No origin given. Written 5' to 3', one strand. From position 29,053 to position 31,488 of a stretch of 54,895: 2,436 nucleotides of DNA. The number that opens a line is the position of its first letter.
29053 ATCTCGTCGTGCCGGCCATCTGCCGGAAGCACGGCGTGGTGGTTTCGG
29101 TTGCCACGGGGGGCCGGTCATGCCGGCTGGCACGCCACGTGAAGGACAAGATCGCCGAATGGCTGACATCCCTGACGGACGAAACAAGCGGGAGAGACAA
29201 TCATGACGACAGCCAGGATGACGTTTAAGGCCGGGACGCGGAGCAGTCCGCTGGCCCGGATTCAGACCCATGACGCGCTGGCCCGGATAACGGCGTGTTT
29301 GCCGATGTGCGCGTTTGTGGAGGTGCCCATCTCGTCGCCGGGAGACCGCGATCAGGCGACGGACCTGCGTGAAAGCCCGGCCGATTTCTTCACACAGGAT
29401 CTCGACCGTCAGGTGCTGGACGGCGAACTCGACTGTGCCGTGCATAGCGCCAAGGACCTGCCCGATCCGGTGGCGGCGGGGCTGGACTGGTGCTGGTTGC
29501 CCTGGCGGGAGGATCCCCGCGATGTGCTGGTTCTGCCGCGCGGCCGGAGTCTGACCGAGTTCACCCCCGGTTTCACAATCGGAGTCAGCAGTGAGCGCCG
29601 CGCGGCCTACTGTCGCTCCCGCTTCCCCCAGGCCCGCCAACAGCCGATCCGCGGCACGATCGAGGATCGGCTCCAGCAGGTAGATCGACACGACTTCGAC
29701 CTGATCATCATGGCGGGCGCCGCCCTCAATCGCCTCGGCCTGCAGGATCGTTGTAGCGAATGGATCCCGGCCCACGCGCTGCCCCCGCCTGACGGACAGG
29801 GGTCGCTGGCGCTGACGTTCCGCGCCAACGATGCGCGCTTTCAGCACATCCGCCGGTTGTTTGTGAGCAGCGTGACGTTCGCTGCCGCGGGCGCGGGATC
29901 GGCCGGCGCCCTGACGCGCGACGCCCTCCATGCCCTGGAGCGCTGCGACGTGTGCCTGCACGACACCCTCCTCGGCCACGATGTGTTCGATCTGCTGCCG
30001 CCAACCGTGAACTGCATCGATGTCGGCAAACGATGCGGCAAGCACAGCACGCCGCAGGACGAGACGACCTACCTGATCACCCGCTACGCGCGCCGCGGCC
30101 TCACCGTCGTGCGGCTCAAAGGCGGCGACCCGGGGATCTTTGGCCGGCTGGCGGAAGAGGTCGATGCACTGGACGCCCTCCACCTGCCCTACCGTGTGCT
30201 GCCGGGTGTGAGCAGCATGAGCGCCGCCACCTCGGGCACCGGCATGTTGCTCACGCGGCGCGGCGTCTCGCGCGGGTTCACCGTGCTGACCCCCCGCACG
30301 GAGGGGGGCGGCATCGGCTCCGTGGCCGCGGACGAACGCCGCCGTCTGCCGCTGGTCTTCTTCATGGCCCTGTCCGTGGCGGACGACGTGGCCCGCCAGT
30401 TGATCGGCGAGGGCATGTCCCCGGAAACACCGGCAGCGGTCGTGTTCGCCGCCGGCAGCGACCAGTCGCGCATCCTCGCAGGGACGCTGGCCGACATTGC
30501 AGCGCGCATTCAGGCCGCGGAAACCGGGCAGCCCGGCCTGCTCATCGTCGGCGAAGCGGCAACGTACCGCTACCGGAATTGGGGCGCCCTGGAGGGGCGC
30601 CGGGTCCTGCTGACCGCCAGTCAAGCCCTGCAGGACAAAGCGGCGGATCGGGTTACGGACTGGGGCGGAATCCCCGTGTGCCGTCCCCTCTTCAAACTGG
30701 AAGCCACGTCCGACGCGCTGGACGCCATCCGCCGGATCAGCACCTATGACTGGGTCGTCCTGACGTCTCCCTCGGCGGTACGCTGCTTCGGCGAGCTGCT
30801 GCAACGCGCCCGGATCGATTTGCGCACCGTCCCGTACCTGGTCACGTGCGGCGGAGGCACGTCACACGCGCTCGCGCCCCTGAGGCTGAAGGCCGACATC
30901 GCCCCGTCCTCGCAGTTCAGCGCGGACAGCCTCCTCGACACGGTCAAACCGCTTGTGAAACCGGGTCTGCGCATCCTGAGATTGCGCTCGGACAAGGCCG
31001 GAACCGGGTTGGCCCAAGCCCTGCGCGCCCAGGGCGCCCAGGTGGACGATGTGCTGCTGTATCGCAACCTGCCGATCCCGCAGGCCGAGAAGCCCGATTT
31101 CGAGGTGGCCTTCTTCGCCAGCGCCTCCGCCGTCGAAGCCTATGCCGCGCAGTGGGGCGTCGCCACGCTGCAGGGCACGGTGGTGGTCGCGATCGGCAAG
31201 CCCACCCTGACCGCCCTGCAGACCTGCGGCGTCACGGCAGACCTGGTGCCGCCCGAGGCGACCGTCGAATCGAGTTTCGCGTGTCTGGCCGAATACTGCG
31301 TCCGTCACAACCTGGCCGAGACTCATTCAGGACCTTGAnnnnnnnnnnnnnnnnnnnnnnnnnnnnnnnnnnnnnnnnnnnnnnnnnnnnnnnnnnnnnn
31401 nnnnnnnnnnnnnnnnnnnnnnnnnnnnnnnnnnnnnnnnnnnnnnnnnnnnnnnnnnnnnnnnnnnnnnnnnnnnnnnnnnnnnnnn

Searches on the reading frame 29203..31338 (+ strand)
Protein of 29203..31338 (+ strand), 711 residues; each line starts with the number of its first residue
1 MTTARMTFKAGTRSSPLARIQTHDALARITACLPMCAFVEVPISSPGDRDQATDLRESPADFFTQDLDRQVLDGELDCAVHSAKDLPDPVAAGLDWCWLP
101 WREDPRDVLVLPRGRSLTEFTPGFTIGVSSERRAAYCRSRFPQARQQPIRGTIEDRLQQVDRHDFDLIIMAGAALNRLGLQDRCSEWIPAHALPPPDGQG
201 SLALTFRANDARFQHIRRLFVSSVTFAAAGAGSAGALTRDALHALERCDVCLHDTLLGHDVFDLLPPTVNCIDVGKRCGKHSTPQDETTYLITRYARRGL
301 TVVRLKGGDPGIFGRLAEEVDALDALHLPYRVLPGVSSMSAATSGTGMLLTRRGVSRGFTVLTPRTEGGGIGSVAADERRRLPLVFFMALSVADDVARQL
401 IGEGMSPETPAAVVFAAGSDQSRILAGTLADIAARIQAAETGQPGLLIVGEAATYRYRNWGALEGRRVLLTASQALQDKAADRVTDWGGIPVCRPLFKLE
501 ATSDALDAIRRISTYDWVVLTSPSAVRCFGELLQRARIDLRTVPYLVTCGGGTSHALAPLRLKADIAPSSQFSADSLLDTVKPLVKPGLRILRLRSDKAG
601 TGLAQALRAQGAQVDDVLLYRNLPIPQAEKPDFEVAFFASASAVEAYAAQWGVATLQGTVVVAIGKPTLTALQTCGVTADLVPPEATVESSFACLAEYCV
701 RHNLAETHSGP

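Call 16: search_protein_families(library=pfam, proteins=[window:29203-31338:+], max_evalue=0.001)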
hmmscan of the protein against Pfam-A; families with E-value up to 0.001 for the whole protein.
window:29203-31338:+ (711 aa): 3 families
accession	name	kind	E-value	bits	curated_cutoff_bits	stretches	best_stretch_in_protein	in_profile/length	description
PF01379.25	Porphobil_deam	-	2.2e-49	168.3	22.1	1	9-214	2-206/207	Porphobilinogen deaminase, dipyromethane cofactor binding domain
PF02602.20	HEM4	-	1.1e-36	126.5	27.5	1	481-691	4-229/231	Uroporphyrinogen-III synthase HemD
PF00590.25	TP_methylase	-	5.4e-35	121.7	27.8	1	224-432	2-211/212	Tetrapyrrole (Corrin/Porphyrin) Methylases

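Call 51: find_related_loci(query=window:29203-31335:+, collection=genome_contigs, flank=1000)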
Query window:29203-31335:+ (711 aa) in genome_contigs; peptide patterns used: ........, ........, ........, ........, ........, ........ (x = any residue, [..] = any of these).
123 stretches matched a pattern; 35 encode a relative of the query (tblastn E <= 1e-3); 35 distinct loci.
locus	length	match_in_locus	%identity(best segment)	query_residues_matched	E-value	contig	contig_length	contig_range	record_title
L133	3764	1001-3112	69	1-704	0e+0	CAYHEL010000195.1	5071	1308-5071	MAG TPA_asm: uncultured Verrucomicrobiota bacterium isolate ERP119702_co1_241 genome assembly, contig: NODE_25276_length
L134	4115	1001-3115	66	1-705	0e+0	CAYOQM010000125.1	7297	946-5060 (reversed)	MAG TPA_asm: uncultured Verrucomicrobiota bacterium isolate SRP272421_co4_538 genome assembly, contig: NODE_34848_length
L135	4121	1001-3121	67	1-707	0e+0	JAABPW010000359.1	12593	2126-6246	MAG: Verrucomicrobia bacterium isolate S02.Bin004 Scaffold_67, whole genome shotgun sequence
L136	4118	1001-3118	65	1-705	0e+0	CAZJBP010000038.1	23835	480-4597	MAG TPA_asm: uncultured Victivallales bacterium isolate SRP272421_co2_603 genome assembly, contig: NODE_5589_length_2383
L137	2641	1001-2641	78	1-547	0e+0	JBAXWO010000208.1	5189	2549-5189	MAG: bacterium isolate ELA715 MAG715_208, whole genome shotgun sequence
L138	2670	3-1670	72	154-709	0e+0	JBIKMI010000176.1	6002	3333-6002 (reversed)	MAG: Kiritimatiellia bacterium isolate ME2014-08-31_3300042860_group5_bin95 Rohwer_bin2522_scaffold_20140_c1, whole geno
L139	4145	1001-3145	57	1-704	0e+0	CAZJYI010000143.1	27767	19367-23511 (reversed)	MAG TPA_asm: uncultured Victivallales bacterium isolate binchicken_co97_160 genome assembly, contig: NODE_6964_length_27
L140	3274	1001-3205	55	1-700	0e+0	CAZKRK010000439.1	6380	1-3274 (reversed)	MAG TPA_asm: uncultured Victivallales bacterium isolate binchicken_co97_363 genome assembly, contig: NODE_43542_length_6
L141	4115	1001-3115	55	1-704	0e+0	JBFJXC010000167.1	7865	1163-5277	MAG: Lentisphaeria bacterium isolate Mix_sand19.2022.05.G.39 k141_3188578_length_7865_cov_10.0000, whole genome shotgun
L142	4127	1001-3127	53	1-704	0e+0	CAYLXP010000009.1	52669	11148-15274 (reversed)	MAG TPA_asm: uncultured Victivallales bacterium isolate SRP200020_co4_239 genome assembly, contig: NODE_609_length_52669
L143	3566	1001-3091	52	1-704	0e+0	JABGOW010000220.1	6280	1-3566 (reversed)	MAG: Verrucomicrobia bacterium isolate co234_bin17 NODE_18776_length_6280_cov_4.349719, whole genome shotgun sequence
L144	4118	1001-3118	53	1-704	0e+0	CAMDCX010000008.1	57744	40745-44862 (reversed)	MAG: PVC group bacterium isolate MiH-14oct19-100 genome assembly, contig: MiH-14oct19-C818, whole genome shotgun sequenc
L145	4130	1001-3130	54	1-706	0e+0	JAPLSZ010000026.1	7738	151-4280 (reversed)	MAG: Kiritimatiellaeota bacterium isolate LacPavin_0419_WC90_MAG_64_8 LacPavin_0419_WC90_scaffold_1059378, whole genome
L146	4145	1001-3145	53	1-705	0e+0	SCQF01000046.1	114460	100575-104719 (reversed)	MAG: Verrucomicrobia bacterium isolate DP16D_bin.41 DP16D_bin.41-88476, whole genome shotgun sequence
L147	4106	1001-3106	54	1-700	0e+0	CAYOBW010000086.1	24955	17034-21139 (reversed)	MAG TPA_asm: uncultured Victivallales bacterium isolate SRP272421_co2_758 genome assembly, contig: NODE_5120_length_2495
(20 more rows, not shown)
